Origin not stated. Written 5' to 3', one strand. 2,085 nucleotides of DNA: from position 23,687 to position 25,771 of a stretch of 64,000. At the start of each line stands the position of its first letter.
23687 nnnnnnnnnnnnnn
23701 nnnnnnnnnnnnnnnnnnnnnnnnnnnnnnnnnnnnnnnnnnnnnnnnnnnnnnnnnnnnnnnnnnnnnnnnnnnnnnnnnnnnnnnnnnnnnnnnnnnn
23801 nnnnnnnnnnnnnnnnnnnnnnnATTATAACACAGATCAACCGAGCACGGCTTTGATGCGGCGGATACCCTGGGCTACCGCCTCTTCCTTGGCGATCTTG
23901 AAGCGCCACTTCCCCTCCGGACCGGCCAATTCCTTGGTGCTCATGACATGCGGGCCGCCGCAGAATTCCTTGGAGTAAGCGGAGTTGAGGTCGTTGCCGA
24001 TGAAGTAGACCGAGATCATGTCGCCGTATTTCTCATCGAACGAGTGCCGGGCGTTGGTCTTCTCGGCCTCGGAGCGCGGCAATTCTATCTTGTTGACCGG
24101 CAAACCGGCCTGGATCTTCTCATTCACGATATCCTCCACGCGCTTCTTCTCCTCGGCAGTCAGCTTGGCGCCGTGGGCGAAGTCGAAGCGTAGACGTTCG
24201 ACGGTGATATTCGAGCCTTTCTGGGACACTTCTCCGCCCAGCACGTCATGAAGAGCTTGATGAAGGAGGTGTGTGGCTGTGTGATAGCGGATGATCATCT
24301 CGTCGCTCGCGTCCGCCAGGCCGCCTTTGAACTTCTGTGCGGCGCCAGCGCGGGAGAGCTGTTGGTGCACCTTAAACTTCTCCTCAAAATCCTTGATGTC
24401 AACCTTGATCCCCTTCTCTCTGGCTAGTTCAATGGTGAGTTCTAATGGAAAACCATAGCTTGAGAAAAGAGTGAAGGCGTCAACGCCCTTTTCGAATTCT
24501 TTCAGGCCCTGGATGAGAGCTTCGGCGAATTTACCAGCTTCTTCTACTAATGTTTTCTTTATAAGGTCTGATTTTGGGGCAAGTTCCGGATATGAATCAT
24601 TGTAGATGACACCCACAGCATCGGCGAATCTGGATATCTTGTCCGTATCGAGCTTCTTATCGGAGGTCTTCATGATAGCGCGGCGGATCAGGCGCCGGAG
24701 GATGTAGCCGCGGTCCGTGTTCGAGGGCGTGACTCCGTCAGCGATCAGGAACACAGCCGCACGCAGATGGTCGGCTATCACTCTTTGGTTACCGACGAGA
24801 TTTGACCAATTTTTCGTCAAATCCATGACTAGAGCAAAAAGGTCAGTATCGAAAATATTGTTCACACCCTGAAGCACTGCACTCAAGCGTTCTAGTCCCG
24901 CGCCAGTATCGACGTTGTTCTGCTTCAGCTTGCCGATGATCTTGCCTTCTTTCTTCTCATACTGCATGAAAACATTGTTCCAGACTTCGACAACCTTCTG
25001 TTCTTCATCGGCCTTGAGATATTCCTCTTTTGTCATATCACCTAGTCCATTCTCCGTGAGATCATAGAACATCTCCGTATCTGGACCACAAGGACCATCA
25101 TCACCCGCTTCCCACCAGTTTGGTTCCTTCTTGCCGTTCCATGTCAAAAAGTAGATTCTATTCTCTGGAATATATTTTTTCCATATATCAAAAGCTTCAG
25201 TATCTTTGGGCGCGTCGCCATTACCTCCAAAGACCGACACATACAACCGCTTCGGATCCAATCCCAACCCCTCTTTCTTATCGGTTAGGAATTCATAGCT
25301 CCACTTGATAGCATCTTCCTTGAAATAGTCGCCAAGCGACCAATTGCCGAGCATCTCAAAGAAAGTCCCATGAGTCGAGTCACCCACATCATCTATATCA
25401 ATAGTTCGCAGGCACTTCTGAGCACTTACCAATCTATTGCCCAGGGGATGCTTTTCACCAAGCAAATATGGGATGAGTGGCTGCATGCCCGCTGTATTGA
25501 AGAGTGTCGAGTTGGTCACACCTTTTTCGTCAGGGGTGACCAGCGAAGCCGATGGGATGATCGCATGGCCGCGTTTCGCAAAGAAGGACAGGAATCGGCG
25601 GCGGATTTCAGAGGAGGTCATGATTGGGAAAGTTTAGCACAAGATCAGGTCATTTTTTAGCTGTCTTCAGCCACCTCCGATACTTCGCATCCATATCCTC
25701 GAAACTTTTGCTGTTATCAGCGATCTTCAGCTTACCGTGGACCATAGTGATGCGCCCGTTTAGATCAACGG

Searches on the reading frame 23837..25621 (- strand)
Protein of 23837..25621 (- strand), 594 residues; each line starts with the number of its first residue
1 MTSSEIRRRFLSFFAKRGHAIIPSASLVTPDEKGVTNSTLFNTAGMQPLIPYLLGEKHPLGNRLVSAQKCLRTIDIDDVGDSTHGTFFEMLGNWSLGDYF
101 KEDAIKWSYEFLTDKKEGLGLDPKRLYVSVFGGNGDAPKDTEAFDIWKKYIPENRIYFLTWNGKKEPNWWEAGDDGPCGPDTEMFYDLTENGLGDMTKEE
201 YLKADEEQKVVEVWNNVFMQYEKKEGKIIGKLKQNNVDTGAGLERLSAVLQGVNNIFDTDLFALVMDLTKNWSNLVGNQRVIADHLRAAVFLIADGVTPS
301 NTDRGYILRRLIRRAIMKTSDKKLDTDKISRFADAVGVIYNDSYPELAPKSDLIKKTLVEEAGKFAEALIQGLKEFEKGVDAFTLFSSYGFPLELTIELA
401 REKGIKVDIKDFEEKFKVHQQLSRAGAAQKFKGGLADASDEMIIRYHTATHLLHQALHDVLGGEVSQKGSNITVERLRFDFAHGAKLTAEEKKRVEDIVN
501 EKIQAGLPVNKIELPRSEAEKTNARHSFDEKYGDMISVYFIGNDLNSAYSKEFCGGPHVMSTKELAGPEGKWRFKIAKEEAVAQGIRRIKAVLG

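Call 30: search_protein_families(library=pfam, proteins=[window:23837-25621:-], max_evalue=0.0001)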
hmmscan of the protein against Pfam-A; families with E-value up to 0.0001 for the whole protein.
window:23837-25621:- (594 aa): 2 families
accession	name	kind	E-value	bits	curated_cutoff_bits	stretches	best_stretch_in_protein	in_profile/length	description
PF01411.24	tRNA-synt_2c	-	3.9e-118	395.8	30.3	1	5-451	1-453/552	tRNA synthetases class II (A)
PF07973.19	tRNA_SAD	-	1.3e-09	38.3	24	1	536-589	1-43/44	Threonyl and Alanyl tRNA synthetase second additional domain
